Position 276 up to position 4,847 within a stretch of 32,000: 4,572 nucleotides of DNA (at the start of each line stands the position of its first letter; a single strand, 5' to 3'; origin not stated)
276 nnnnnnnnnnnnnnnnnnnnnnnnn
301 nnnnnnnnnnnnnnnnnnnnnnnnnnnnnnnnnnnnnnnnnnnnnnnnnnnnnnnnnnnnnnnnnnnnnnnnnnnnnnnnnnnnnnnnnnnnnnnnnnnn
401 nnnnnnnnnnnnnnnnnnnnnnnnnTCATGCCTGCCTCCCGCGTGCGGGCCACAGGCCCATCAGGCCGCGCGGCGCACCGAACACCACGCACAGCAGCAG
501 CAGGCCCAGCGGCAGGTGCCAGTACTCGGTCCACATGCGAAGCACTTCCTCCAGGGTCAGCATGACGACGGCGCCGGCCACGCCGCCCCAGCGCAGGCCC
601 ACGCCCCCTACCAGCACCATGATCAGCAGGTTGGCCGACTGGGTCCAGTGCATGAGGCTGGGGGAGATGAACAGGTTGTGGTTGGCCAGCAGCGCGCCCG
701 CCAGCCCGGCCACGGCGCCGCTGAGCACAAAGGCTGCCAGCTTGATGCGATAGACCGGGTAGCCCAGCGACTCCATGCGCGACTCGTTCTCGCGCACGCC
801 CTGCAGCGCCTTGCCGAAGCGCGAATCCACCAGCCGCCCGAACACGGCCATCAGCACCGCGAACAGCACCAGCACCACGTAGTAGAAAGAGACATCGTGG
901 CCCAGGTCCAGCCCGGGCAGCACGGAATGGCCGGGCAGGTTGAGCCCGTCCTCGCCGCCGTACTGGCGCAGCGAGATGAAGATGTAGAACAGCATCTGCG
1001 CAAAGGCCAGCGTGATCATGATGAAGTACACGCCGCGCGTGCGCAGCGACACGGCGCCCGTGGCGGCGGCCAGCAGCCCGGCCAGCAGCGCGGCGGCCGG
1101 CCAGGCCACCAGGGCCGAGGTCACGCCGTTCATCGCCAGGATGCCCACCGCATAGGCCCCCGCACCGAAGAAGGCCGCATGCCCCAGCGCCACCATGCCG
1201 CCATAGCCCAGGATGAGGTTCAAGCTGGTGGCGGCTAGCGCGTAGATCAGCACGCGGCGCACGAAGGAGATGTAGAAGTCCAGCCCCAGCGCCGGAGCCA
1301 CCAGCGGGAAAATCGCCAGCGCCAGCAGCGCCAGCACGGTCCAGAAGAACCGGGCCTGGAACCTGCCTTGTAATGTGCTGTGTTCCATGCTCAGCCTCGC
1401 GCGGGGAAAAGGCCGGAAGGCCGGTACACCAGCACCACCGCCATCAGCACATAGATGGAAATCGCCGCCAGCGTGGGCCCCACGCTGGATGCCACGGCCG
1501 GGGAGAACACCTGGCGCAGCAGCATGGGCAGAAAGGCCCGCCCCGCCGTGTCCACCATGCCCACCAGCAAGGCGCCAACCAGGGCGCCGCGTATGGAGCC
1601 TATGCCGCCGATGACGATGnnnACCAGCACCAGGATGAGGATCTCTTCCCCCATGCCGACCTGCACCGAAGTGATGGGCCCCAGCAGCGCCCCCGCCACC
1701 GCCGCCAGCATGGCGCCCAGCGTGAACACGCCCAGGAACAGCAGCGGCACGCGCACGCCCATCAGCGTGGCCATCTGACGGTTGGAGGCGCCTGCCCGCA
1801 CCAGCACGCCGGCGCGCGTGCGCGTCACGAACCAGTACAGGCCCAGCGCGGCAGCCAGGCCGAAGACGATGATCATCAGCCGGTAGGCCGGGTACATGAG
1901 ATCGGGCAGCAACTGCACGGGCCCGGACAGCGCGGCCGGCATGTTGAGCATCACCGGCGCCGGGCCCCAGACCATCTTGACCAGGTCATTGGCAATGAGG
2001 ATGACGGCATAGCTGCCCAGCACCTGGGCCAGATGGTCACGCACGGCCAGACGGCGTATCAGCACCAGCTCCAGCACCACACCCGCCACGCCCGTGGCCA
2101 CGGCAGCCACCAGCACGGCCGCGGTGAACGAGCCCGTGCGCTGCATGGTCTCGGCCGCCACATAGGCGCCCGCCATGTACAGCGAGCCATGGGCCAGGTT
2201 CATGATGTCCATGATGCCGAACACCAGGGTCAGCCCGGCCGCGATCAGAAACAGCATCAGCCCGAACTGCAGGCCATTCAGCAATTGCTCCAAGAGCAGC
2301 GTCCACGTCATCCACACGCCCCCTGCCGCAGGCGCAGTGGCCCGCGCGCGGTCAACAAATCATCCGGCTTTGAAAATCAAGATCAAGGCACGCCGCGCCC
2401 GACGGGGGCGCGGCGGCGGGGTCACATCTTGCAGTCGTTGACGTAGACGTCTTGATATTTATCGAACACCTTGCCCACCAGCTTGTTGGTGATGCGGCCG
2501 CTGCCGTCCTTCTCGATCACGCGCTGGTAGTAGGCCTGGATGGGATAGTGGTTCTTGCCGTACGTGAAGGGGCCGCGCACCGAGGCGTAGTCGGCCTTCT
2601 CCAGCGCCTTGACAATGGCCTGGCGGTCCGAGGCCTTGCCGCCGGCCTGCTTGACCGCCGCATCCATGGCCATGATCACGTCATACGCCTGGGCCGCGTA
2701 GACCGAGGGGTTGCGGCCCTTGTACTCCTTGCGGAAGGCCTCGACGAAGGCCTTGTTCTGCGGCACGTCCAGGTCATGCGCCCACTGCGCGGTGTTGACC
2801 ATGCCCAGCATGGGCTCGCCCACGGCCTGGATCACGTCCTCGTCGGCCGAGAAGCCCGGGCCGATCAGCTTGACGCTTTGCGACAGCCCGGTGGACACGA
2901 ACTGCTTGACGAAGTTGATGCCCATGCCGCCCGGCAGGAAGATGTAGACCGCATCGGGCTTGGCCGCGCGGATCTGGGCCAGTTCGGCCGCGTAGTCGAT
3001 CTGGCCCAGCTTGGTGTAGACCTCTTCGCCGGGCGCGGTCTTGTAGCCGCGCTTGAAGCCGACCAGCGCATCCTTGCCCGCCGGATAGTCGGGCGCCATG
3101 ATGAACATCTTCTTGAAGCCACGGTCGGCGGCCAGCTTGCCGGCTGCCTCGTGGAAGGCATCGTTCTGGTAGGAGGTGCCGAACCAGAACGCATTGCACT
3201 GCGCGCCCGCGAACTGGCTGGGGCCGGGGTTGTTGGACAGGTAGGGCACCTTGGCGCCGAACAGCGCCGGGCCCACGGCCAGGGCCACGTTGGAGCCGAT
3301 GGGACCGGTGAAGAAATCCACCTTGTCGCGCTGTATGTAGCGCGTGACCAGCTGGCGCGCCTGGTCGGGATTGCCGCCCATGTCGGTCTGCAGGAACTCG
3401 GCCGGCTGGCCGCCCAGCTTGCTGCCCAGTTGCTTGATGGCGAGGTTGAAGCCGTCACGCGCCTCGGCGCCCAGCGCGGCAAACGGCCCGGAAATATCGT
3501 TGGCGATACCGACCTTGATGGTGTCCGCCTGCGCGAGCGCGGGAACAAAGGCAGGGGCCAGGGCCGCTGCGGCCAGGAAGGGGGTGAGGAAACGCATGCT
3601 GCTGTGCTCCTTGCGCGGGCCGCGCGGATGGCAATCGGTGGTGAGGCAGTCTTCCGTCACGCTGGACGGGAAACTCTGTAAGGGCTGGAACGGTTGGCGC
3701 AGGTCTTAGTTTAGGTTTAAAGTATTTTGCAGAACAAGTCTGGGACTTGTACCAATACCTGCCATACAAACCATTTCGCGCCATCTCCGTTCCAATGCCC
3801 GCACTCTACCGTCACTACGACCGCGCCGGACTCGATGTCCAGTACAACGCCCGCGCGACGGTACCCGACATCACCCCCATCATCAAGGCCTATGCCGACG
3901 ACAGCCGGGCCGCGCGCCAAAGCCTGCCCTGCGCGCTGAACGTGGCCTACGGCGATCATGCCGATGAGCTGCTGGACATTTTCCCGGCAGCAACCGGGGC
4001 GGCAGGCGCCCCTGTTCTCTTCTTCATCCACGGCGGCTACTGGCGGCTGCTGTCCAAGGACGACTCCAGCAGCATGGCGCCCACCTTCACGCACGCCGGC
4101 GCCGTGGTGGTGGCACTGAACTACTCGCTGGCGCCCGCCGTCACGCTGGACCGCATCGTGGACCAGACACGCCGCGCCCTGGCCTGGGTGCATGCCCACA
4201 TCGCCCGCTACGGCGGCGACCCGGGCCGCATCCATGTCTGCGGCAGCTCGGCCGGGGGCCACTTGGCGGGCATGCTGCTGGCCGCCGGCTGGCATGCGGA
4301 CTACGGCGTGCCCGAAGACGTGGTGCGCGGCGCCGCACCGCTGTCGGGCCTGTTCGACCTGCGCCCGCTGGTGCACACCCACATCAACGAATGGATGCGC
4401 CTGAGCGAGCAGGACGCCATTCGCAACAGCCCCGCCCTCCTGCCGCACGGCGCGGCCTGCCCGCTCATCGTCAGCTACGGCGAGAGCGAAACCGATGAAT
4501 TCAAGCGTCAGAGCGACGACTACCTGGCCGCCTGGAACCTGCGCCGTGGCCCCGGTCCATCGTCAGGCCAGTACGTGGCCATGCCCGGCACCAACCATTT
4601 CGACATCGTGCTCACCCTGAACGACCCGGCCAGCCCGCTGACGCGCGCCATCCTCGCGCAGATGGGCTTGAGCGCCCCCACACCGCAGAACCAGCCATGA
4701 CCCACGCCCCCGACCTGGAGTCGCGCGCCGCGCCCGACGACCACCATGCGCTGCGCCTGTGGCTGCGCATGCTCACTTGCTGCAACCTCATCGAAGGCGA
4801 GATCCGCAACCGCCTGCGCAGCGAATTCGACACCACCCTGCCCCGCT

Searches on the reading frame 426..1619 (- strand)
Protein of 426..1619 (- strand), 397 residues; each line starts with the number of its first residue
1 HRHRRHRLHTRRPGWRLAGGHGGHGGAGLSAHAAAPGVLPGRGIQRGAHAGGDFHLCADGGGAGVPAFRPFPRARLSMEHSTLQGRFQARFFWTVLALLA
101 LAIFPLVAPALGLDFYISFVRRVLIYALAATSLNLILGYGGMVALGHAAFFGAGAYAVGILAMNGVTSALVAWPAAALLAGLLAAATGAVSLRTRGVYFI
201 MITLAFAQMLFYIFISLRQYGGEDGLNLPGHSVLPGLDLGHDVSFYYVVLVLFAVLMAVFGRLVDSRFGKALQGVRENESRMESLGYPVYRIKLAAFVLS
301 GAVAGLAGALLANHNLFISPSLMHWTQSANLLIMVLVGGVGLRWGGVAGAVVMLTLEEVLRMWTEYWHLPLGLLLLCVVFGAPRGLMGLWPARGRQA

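Call 66: search_protein_families(library=pfam, proteins=[window:426-1619:-], max_evalue=0.00001)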
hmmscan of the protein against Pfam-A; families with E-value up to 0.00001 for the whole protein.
window:426-1619:- (397 aa): 1 family
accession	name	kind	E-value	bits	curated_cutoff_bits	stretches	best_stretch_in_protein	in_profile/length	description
PF02653.21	BPD_transp_2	-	3.4e-37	128.5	26.8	1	117-379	3-269/269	Branched-chain amino acid transport system / permease component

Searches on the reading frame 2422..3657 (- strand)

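Call 66: search_protein_families(library=pfam, proteins=[window:2422-3657:-], max_evalue=0.00001)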
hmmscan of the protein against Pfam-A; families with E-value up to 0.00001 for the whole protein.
window:2422-3657:- (411 aa): 3 families
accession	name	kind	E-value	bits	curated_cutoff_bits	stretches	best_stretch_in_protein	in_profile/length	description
PF13458.12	Peripla_BP_6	-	2.1e-73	248.4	31.7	1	46-385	1-342/343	Periplasmic binding protein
PF13433.12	Peripla_BP_5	-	2.3e-21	76.7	27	1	47-392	1-347/363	Periplasmic binding protein domain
PF01094.35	ANF_receptor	-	8.8e-07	28.7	25.4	0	226-369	170-337/353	Receptor family ligand binding region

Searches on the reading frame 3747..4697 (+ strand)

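Call 66: search_protein_families(library=pfam, proteins=[window:3747-4697:+], max_evalue=0.00001)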
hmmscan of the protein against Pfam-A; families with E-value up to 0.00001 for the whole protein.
window:3747-4697:+ (317 aa): 3 families
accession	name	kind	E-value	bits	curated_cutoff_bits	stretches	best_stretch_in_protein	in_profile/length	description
PF20434.5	BD-FAE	-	6.3e-18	65.5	26.8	1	76-177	1-106/215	BD-FAE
PF07859.19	Abhydrolase_3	-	1.4e-16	61.4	25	1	91-178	1-89/210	alpha/beta hydrolase fold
PF00135.34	COesterase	-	4.5e-14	52.7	27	1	82-181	97-204/515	Carboxylesterase family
